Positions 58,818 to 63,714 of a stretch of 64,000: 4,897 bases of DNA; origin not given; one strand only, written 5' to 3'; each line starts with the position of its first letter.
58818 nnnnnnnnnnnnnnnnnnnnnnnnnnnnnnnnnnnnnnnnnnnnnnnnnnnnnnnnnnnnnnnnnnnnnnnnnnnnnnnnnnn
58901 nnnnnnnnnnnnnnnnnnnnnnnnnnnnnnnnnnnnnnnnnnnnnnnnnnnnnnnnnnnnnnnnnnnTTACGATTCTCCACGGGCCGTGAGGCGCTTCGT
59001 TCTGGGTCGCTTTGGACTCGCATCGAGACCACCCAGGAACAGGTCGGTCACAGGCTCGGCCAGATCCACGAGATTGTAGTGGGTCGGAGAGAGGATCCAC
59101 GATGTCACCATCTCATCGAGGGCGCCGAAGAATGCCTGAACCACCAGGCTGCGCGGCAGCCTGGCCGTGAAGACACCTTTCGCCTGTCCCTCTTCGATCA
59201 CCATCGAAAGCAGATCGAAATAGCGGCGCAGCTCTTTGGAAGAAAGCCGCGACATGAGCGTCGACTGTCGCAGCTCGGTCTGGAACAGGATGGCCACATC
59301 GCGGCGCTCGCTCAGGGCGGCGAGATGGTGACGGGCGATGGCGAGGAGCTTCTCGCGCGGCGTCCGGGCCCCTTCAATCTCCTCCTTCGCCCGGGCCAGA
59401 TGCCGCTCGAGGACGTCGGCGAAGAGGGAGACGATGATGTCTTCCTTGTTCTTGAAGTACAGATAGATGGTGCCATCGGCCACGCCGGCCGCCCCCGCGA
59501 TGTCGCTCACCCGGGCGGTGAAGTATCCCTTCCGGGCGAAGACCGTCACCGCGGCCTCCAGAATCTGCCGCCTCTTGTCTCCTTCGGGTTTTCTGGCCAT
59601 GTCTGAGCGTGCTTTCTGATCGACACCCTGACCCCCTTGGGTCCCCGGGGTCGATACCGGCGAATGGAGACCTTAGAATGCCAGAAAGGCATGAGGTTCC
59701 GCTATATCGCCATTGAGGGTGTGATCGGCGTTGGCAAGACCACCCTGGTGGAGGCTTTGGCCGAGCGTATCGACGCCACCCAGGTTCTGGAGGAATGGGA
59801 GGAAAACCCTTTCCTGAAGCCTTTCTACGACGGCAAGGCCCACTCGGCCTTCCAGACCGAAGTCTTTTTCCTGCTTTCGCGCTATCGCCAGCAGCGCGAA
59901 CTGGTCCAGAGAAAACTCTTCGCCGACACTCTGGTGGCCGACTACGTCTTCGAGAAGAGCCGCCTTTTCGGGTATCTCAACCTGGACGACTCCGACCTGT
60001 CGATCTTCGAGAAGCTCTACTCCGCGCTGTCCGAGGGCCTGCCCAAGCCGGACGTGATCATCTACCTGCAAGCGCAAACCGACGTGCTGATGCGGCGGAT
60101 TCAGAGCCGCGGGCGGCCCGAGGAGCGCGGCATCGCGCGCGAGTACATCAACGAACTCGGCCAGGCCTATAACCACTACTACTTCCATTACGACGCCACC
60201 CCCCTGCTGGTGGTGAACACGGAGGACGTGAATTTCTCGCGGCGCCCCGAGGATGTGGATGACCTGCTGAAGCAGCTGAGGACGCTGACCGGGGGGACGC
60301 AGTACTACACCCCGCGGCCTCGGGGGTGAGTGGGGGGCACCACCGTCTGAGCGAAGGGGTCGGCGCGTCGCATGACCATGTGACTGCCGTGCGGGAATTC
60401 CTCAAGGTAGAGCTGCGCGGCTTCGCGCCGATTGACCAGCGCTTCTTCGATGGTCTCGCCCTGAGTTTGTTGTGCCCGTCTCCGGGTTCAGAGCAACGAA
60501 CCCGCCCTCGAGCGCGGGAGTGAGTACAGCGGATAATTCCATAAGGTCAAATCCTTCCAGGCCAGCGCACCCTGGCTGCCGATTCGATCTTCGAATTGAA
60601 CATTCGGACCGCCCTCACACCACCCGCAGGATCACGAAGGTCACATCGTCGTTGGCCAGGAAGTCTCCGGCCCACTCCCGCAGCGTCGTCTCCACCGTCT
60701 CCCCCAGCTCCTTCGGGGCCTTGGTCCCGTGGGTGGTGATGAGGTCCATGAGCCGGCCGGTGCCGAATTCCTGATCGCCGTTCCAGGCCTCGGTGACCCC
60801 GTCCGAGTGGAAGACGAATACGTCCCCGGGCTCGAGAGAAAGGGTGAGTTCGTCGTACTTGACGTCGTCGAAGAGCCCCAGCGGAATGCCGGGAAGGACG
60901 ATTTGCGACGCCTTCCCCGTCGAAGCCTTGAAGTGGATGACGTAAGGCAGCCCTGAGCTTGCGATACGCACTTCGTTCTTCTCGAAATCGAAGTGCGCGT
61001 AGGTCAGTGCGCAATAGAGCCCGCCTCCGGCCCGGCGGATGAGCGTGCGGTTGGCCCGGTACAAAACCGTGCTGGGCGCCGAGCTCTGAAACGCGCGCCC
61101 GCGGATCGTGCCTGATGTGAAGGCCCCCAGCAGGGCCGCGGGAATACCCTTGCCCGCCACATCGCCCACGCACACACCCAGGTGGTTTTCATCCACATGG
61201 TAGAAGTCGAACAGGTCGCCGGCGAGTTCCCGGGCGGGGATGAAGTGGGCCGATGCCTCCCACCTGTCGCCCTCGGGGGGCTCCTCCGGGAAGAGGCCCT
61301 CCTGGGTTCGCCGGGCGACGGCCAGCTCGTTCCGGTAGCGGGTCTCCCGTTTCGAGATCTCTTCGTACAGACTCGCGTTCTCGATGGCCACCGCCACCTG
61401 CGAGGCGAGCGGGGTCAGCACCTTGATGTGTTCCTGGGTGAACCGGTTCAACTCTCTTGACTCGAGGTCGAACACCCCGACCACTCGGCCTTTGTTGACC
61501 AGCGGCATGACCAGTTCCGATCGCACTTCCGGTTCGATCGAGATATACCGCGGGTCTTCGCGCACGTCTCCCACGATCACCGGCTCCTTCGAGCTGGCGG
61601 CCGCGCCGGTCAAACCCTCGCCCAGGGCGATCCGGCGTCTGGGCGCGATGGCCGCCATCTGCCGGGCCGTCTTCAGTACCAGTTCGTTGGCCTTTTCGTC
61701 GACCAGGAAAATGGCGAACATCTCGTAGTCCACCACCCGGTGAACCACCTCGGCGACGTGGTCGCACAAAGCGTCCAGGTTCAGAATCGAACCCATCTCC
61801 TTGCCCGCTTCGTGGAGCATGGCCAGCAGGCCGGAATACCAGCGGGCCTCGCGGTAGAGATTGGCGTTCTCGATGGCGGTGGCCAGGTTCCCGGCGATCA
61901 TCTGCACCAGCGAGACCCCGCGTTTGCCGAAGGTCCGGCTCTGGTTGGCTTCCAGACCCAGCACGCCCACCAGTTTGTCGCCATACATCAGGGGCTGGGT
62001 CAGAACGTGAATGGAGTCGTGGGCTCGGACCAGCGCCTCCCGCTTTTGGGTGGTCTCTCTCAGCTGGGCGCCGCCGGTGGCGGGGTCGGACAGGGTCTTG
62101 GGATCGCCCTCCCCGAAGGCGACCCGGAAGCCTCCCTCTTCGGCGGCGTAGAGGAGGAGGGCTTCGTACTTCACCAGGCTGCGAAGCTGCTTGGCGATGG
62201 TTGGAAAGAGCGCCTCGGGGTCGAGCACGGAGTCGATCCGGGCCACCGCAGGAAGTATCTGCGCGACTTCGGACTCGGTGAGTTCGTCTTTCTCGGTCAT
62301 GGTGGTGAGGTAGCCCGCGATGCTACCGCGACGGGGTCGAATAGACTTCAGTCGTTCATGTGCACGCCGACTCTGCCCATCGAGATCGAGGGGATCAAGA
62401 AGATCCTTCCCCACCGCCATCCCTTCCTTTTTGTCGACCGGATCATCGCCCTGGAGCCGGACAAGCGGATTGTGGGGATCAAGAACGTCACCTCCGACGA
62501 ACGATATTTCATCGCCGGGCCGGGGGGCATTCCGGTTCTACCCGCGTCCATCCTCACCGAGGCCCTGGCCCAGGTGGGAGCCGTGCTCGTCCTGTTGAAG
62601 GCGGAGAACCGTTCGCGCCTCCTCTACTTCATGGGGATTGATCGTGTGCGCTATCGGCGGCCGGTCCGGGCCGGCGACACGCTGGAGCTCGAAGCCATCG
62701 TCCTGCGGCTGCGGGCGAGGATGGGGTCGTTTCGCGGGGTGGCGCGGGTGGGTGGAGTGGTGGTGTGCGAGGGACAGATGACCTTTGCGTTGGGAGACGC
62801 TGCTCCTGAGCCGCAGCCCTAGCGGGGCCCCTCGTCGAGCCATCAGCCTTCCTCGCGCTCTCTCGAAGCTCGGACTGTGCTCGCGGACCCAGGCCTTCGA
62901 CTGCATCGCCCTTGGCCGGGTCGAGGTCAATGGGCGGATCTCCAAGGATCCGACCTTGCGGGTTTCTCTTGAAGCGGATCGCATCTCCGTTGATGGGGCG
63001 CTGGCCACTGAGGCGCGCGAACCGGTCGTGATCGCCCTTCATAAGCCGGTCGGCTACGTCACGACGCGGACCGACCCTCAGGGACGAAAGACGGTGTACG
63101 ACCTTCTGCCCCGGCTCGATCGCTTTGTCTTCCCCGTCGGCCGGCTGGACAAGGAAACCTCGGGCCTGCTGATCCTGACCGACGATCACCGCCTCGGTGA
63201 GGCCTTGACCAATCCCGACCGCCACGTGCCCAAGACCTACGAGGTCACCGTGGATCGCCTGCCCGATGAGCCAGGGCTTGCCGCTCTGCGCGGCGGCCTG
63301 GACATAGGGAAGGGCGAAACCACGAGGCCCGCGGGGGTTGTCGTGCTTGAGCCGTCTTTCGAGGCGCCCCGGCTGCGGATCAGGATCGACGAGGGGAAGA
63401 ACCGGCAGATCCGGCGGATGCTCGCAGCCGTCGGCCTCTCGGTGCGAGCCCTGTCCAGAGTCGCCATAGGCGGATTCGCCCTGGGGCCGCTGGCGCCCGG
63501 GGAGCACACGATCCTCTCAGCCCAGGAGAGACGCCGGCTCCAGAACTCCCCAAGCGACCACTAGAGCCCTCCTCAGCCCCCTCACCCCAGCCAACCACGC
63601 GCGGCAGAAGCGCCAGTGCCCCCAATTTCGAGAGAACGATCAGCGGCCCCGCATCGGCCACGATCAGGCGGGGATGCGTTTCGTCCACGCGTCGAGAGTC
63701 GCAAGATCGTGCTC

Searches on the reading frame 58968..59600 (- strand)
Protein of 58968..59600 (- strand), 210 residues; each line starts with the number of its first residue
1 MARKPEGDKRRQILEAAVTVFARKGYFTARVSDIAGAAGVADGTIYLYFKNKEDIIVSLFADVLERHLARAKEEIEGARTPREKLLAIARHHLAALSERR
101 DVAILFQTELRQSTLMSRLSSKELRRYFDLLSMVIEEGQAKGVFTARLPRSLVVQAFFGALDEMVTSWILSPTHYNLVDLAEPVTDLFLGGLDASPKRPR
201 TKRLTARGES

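Call 19: search_protein_families(library=pfam, proteins=[window:58968-59600:-], max_evalue=0.0001)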
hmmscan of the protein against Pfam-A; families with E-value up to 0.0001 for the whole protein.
window:58968-59600:- (210 aa): 3 families
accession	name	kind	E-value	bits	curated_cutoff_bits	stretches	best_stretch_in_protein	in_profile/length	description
PF08359.16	TetR_C_4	-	4.3e-28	98.5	21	1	60-191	1-133/133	YsiA-like protein, C-terminal region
PF00440.29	TetR_N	-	1.8e-14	53.7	24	1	13-57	1-45/47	Bacterial regulatory proteins, tetR family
PF17932.6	TetR_C_24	-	1.1e-10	42.2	26.4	1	79-191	2-113/114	Tetracyclin repressor-like, C-terminal domain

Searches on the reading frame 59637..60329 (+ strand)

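Call 63: search_protein_families(library=pfam, proteins=[window:59637-60329:+], max_evalue=1)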
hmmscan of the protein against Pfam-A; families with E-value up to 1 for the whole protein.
window:59637-60329:+ (230 aa): 24 families
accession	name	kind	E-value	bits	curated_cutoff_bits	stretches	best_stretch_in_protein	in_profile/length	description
PF01712.25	dNK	-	1.5e-35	123.3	27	1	24-216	1-200/203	Deoxynucleoside kinase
PF13238.12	AAA_18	-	1.6e-08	35.5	29.4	1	24-164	1-117/128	AAA domain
PF02223.23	Thymidylate_kin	-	3.9e-07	30.4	27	1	26-163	1-144/185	Thymidylate kinase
PF13671.12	AAA_33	-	0.00016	22.4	27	1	25-163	3-123/143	AAA domain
PF13191.12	AAA_16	-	0.00042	21.3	32.6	1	20-61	24-64/167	AAA ATPase domain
PF13207.12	AAA_17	-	0.0006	20.6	27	1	137-162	101-129/136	AAA domain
PF13521.12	AAA_28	-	0.0046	17.6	27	1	24-54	2-31/164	AAA domain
PF13173.12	AAA_14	-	0.0056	17.1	27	1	22-46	3-27/129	AAA domain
PF13401.12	AAA_22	-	0.0076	17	27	1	24-145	8-65/130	AAA domain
PF05729.18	NACHT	-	0.0084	16.4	26.7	1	22-50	1-29/167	NACHT domain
PF02367.23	TsaE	-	0.0087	16.5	26.6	1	22-48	22-48/128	Threonylcarbamoyl adenosine biosynthesis protein TsaE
PF01202.28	SKI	-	0.023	15.3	22.1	0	139-181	86-131/159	Shikimate kinase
PF00485.24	PRK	-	0.026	14.8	22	1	24-185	2-175/196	Phosphoribulokinase / Uridine kinase family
PF18081.7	FANC_SAP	-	0.03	15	23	1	33-54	30-51/51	Fanconi anemia-associated nuclease SAP domain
PF00004.35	AAA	-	0.053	14.4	21.2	1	27-48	4-25/131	ATPase family associated with various cellular activities (AAA)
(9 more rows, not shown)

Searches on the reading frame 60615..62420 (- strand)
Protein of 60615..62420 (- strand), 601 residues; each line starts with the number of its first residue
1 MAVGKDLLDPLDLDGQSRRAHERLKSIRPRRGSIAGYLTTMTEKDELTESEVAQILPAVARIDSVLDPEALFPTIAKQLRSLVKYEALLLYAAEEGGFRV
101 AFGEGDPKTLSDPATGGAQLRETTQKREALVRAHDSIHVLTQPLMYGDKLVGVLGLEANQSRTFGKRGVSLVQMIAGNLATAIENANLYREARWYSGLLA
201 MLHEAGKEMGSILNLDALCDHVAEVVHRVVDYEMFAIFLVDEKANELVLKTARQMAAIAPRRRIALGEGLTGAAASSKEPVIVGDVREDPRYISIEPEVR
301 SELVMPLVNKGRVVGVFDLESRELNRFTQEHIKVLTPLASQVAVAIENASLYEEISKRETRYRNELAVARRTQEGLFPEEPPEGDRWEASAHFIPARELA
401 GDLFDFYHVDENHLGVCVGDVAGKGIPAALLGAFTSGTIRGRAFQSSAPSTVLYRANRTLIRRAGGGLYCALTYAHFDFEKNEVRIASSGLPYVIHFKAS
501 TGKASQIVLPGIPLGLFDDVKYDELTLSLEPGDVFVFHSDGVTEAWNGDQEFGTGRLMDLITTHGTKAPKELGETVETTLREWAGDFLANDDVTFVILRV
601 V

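Call 19: search_protein_families(library=pfam, proteins=[window:60615-62420:-], max_evalue=0.0001)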
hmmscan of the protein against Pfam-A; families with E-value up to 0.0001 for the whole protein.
window:60615-62420:- (601 aa): 4 families
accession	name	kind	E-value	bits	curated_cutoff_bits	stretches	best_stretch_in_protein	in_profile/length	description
PF07228.17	SpoIIE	-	5.5e-40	137.8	25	1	411-600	2-191/192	Stage II sporulation protein E (SpoIIE)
PF13185.12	GAF_2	-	9.8e-33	113.7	28.6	2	214-347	3-136/136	GAF domain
PF01590.32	GAF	-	3.7e-28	99.1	22.4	2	214-346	1-133/133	GAF domain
PF13492.12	GAF_3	-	1.2e-21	77.8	27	2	214-348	1-129/129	GAF domain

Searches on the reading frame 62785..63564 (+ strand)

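Call 63: search_protein_families(library=pfam, proteins=[window:62785-63564:+], max_evalue=1)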
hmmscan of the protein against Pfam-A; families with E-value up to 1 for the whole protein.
window:62785-63564:+ (259 aa): 2 families
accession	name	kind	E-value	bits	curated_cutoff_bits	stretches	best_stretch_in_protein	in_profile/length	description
PF00849.27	PseudoU_synth_2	-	6.4e-20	72.4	26.8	1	82-215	2-152/152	RNA pseudouridylate synthase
PF01479.30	S4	-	3.7e-07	30.2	22.8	1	23-62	4-44/48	S4 domain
